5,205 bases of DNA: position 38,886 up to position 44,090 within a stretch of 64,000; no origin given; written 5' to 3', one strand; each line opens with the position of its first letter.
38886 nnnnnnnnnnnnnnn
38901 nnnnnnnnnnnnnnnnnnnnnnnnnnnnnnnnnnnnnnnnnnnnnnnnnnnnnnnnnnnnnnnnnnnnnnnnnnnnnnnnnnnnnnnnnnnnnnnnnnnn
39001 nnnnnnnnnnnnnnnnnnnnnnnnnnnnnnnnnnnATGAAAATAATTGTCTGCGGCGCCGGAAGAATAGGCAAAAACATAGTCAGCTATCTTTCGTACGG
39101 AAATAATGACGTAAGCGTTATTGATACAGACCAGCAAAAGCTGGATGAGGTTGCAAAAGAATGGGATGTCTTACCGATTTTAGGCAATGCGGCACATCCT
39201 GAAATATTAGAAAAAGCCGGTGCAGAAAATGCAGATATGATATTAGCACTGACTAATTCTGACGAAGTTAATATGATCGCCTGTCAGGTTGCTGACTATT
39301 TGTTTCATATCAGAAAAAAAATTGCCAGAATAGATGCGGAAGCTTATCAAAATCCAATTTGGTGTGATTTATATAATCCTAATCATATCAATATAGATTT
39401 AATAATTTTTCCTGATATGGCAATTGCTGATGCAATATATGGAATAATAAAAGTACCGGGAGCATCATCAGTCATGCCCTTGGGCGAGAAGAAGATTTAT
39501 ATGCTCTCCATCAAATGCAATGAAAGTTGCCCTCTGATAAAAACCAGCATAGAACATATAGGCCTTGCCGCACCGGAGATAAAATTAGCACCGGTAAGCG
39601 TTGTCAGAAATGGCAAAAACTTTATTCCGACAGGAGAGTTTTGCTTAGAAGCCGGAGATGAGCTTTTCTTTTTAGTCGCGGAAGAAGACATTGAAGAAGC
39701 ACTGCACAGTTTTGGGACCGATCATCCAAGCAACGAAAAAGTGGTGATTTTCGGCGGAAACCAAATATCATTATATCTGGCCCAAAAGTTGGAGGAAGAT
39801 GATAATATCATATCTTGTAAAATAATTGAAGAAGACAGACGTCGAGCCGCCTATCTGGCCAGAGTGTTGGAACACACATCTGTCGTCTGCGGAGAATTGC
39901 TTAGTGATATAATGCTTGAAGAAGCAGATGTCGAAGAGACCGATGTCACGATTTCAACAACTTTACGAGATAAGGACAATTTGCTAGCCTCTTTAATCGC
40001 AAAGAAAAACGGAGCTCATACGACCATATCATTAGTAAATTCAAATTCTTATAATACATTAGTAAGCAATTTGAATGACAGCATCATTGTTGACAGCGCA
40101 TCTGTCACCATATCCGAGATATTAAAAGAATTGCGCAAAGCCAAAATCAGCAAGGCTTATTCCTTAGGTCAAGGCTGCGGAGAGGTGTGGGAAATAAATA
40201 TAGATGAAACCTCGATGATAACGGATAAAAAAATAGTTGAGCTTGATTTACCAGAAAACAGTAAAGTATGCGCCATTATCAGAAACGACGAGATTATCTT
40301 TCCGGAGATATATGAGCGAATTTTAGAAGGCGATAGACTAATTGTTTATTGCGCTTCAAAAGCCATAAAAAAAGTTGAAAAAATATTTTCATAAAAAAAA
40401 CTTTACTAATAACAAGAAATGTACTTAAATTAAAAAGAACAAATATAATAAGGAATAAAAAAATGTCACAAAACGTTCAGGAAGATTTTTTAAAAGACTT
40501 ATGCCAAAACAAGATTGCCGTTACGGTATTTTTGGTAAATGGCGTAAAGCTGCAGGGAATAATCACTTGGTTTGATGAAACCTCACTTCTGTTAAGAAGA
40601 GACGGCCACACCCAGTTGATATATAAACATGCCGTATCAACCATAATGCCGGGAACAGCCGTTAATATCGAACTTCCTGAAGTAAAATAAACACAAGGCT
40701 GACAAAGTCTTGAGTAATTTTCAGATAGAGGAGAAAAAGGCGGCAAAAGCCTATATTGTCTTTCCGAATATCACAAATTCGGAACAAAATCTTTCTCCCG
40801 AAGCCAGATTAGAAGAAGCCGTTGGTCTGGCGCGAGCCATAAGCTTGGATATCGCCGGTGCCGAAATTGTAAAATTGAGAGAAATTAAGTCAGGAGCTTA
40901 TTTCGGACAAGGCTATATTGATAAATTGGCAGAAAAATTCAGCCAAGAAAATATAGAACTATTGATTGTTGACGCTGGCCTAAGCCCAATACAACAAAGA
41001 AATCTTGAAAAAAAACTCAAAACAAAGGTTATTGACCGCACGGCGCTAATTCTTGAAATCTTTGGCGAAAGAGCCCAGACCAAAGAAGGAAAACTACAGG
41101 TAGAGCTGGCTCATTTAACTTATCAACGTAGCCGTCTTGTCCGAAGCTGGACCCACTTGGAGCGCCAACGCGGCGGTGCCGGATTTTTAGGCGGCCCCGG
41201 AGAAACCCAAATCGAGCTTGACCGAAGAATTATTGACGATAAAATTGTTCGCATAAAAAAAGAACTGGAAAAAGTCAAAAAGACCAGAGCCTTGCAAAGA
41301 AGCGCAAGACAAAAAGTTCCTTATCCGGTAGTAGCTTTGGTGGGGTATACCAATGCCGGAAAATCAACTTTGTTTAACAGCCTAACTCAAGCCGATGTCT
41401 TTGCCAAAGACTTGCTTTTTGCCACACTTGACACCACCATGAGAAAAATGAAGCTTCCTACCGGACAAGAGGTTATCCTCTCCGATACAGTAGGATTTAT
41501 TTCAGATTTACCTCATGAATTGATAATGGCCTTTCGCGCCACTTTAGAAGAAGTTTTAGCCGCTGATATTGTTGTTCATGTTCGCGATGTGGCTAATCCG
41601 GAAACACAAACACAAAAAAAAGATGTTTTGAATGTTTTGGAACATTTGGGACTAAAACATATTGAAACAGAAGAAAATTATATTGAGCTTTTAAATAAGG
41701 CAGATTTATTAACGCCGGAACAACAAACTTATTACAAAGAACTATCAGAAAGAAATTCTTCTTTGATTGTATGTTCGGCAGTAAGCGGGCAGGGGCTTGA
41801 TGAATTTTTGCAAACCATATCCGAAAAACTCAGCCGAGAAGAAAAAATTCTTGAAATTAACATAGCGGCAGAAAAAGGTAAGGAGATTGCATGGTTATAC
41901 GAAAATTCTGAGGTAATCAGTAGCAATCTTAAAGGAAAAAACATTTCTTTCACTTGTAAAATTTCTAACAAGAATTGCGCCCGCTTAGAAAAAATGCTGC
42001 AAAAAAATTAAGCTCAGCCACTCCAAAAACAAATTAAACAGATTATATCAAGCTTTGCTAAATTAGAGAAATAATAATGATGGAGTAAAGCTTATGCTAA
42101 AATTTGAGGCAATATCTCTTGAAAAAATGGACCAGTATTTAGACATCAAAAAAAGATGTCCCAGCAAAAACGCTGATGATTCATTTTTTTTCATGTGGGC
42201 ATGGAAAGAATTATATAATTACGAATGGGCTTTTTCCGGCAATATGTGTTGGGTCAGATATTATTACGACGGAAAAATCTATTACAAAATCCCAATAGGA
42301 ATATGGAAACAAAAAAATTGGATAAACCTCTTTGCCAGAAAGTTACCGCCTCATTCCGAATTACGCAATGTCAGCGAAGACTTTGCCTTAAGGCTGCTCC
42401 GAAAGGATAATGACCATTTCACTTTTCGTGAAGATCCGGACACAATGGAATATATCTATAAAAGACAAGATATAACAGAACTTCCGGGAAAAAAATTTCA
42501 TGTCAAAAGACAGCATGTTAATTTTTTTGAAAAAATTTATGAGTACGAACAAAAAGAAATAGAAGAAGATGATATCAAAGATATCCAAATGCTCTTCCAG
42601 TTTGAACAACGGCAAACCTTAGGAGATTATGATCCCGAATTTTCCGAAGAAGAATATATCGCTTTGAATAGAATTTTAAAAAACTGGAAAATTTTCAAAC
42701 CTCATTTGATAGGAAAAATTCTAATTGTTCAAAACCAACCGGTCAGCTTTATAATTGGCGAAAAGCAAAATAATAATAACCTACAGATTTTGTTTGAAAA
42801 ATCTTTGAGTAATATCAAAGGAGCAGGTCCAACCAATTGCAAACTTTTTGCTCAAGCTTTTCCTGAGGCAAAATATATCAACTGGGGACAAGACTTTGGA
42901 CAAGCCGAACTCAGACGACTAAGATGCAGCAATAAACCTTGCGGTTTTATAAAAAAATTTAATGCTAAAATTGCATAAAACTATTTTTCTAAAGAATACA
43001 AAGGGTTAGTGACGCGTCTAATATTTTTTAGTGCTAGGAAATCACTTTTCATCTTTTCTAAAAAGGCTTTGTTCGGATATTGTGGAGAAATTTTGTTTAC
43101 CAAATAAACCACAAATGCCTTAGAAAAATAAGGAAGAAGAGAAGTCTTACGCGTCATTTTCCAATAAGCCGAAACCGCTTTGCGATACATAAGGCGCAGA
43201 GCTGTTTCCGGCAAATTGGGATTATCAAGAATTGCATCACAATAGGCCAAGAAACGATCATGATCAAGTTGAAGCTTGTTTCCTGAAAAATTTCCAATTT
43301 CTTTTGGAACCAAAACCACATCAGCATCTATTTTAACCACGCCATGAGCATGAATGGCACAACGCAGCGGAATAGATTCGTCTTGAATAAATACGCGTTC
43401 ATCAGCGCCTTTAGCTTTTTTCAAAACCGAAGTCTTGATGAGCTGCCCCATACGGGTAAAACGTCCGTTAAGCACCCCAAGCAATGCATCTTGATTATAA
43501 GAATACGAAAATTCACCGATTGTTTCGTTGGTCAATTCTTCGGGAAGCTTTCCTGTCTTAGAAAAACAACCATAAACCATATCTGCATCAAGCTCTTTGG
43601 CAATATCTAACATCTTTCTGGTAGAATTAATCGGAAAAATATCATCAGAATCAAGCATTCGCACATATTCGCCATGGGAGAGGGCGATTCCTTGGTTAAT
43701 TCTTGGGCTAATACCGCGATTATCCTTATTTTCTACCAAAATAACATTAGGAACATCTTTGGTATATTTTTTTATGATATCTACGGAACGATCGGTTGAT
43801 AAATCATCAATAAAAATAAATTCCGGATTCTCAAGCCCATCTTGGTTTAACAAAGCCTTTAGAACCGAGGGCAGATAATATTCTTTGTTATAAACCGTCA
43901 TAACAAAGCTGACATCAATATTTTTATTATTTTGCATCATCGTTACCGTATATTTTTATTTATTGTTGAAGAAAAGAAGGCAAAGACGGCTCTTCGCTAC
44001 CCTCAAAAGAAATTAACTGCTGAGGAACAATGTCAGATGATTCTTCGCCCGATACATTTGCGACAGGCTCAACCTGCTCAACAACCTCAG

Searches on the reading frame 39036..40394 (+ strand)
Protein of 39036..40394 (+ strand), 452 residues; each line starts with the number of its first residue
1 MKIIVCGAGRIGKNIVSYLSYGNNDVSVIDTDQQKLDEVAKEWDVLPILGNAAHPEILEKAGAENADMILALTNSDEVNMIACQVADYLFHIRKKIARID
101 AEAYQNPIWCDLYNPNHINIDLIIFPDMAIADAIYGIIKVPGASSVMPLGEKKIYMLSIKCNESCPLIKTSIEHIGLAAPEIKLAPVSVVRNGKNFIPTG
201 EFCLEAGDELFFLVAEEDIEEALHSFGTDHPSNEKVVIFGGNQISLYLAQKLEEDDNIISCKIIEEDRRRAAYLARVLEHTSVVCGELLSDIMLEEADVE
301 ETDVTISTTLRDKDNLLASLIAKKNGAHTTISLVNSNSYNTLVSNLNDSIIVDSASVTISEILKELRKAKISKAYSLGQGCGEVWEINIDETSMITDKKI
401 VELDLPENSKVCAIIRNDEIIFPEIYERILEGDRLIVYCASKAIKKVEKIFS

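Call 80: search_protein_families(library=pfam, proteins=[window:39036-40394:+], max_evalue=1e-8)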
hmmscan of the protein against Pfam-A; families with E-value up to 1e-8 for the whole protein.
window:39036-40394:+ (452 aa): 2 families
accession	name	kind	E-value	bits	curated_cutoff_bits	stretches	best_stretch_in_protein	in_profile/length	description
PF02254.24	TrkA_N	-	3.4e-43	147.1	23.8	2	3-105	1-102/116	TrkA-N domain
PF02080.26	TrkA_C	-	1.2e-22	80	27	1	386-451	3-70/71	TrkA-C domain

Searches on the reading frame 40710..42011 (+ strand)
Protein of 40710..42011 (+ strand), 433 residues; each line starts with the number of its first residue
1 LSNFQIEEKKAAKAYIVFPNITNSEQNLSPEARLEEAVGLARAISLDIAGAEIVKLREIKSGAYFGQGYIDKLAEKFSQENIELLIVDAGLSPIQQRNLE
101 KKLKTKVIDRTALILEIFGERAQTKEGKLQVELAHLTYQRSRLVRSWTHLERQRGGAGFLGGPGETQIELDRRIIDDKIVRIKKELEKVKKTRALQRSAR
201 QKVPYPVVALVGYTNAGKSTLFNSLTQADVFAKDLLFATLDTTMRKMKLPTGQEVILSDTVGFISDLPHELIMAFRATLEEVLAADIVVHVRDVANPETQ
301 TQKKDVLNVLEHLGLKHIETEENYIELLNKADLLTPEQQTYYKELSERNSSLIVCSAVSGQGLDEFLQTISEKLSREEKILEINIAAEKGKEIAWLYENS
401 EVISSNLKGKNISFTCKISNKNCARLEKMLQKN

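Call 80: search_protein_families(library=pfam, proteins=[window:40710-42011:+], max_evalue=1e-8)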
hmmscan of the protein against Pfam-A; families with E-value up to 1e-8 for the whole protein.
window:40710-42011:+ (433 aa): 4 families
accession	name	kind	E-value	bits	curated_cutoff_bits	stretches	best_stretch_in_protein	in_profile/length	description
PF16360.10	GTP-bdg_M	-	1.4e-31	109.3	29.5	1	121-200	1-79/79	GTP-binding GTPase Middle Region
PF13167.11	GTP-bdg_N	-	8.8e-24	84.3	25.4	1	32-118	2-88/89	GTP-binding GTPase N-terminal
PF01926.29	MMR_HSR1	-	1.2e-19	71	21.9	1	208-312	2-102/113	50S ribosome-binding GTPase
PF19275.4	HflX_C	-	1.2e-09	38.6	26.4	1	348-430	8-91/102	HflX C-terminal domain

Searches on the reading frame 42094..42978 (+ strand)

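Call 81: search_protein_families(library=pfam, proteins=[window:42094-42978:+], max_evalue=1e-8)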
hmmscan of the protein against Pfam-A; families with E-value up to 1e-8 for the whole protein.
window:42094-42978:+ (294 aa): 1 family
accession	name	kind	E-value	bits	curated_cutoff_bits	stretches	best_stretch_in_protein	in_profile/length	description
PF09924.15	LPG_synthase_C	-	3.4e-19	69.4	27.5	1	23-263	5-242/298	Phosphatidylglycerol lysyltransferase, C-terminal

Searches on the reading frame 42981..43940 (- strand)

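Call 81: search_protein_families(library=pfam, proteins=[window:42981-43940:-], max_evalue=1e-8)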
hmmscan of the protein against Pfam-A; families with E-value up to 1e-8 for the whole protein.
window:42981-43940:- (319 aa): 1 family
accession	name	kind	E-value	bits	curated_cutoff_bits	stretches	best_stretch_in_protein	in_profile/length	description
PF00535.33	Glycos_transf_2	-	1.9e-27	96.7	23.3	1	11-140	1-129/168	Glycosyl transferase family 2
